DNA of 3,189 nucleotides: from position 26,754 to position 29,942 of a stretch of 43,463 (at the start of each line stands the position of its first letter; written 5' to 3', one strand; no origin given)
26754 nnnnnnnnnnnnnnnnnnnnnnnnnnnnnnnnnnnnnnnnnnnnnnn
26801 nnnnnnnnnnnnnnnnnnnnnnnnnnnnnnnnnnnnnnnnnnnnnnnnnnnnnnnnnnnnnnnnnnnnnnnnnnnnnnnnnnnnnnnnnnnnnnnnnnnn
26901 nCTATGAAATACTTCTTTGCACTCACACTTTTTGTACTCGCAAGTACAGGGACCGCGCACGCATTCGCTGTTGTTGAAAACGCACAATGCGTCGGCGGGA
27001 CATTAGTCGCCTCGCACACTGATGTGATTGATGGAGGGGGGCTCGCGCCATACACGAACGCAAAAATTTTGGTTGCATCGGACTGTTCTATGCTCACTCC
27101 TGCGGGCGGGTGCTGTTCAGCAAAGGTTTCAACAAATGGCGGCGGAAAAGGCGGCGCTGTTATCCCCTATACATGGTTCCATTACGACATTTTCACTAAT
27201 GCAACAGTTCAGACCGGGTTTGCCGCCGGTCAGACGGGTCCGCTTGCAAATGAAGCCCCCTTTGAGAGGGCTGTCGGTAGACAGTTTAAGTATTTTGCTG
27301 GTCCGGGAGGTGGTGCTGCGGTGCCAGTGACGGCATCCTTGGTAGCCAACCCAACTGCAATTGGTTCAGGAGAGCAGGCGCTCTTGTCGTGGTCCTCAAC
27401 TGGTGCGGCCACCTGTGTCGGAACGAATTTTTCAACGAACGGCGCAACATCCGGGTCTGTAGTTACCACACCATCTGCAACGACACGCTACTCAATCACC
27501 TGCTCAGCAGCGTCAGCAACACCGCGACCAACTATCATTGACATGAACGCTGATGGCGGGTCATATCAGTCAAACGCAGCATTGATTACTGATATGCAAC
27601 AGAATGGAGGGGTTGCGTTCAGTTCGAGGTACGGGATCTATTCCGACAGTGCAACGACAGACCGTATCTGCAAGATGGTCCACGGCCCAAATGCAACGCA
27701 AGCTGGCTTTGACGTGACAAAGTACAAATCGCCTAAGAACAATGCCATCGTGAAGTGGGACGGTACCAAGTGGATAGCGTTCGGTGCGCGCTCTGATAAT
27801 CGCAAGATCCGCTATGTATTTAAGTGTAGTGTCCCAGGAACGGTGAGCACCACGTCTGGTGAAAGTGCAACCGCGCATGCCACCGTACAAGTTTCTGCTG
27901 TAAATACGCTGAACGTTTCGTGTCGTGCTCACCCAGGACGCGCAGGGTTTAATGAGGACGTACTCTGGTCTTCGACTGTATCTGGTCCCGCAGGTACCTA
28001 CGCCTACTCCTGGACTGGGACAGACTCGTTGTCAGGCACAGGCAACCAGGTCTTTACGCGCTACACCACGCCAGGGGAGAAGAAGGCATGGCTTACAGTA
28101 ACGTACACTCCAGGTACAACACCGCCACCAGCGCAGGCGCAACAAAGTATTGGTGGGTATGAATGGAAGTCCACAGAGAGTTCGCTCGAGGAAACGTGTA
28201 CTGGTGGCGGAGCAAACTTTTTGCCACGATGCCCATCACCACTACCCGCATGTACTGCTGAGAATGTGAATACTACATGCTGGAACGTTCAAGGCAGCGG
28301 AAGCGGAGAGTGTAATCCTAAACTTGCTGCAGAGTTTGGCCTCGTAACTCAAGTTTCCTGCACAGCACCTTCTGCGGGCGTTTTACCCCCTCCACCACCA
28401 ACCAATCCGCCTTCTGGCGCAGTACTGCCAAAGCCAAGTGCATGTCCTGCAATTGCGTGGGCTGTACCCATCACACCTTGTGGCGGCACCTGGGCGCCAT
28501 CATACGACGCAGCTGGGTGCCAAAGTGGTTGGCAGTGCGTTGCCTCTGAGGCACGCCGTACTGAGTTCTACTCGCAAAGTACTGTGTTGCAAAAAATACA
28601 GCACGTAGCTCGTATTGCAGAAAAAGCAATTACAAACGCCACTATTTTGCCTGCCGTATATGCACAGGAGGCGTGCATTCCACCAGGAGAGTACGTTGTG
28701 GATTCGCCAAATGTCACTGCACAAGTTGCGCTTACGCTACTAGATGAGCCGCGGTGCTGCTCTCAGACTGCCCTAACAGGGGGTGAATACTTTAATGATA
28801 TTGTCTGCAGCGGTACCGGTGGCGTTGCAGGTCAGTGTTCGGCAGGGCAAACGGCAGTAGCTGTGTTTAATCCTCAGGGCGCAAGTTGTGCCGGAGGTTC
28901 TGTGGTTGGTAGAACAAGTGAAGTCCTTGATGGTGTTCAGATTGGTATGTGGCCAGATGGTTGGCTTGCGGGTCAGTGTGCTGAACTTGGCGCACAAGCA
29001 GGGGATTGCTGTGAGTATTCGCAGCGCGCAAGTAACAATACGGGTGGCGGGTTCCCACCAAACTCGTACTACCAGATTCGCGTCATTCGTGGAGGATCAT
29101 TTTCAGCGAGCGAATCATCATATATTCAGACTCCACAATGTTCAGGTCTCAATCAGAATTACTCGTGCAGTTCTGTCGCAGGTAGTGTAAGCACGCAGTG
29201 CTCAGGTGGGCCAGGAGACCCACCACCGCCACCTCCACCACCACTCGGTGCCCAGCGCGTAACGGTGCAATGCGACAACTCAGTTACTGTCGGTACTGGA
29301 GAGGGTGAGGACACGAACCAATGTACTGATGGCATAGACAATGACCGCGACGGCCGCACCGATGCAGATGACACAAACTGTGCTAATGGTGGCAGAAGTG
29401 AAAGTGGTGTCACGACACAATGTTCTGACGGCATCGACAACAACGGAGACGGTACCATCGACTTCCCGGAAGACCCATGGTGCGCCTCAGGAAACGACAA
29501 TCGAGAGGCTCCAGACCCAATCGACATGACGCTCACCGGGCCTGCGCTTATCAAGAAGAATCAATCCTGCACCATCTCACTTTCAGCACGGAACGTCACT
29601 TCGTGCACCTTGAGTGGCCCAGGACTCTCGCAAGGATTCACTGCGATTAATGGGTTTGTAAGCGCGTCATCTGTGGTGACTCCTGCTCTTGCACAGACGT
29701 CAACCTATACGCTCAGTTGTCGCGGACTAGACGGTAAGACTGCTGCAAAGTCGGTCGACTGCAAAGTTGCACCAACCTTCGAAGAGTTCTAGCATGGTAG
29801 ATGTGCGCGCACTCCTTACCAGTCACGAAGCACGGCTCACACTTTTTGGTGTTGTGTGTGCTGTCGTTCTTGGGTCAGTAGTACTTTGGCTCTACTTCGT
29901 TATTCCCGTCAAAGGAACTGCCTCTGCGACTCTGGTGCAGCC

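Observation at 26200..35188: Tandemly duplicated two-gene cassette: membrane PD40/TolB-like protein plus giant Cys-rich secreted mosaic protein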

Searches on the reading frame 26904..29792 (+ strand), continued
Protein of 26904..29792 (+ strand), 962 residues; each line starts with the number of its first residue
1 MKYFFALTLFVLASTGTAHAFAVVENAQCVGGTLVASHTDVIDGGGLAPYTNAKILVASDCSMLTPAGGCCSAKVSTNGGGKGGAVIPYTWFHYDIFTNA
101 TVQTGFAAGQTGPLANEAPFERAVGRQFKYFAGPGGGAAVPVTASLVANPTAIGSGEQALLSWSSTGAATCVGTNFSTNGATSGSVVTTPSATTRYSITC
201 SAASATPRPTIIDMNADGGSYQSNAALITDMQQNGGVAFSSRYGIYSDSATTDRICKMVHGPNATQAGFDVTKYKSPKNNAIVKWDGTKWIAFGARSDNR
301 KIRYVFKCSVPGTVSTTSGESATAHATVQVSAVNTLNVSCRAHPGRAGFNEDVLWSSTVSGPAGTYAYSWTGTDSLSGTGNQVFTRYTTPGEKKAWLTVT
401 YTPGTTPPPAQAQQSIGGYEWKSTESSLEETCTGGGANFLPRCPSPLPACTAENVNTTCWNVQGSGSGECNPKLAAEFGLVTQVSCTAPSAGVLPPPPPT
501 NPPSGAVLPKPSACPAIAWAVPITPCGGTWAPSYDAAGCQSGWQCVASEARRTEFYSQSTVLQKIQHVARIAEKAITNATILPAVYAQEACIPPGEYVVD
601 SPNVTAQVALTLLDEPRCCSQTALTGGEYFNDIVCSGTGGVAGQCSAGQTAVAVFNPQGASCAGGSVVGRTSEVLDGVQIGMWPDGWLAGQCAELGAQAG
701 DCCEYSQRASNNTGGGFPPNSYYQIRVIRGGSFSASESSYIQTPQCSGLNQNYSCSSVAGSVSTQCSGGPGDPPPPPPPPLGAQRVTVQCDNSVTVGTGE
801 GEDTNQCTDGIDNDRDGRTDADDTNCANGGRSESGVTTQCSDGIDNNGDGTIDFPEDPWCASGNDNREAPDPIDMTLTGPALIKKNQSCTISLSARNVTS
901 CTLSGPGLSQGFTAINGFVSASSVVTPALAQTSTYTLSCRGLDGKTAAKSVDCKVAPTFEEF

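Call 85: search_protein_families(library=pfam, alignment_id=A6, max_evalue=1)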
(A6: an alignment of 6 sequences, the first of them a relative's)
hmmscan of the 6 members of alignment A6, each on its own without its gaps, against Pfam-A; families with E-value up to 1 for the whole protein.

A. member 1, L010:7085-7987:+ (300 aa): 0 families

B. families by the number of members that match (of 6 scanned): 4 families
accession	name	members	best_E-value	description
PF19629.4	DUF6133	1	0.015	Family of unknown function (DUF6133)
PF05251.17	Ost5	1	0.039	Oligosaccharyltransferase subunit 5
PF07676.18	PD40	1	0.047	WD40-like Beta Propeller Repeat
PF11857.13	DUF3377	1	0.12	Domain of unknown function (DUF3377)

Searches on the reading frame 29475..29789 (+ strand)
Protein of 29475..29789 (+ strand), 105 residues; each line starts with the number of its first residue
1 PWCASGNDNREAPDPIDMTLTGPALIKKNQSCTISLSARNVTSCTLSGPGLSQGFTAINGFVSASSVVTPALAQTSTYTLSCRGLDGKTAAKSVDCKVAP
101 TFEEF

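Call 54: search_protein_representatives(alignment_id=A2)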
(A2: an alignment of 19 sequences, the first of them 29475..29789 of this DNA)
Query: 19 sequences, 107 profile positions. Proteins with E-value up to 0.001 (for the whole library): 15077; up to 1e-10: 5501; up to 1e-30: 547. The best 150 are listed.
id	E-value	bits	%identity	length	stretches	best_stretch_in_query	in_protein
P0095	1.7e-136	462.6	-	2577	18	15-101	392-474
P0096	1.6e-129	440.2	-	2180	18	15-101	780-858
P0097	3.8e-125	426.1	-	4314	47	3-100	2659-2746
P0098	1.7e-121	414.3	-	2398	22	16-100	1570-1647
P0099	7.2e-116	396.3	-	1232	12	5-103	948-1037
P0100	4.7e-110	377.6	-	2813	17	13-100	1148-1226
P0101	6.0e-110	377.2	-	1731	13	4-98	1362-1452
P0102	1.1e-108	373.1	-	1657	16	5-101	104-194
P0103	6.6e-107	367.4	-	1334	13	13-102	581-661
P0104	5.2e-104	358.1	-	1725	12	4-99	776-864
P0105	1.4e-103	356.7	-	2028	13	4-103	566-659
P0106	8.8e-101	347.7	-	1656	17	12-101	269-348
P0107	4.7e-99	342.2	-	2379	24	4-103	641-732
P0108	5.0e-98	338.9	-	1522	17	2-98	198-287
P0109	4.4e-96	332.6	-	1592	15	18-102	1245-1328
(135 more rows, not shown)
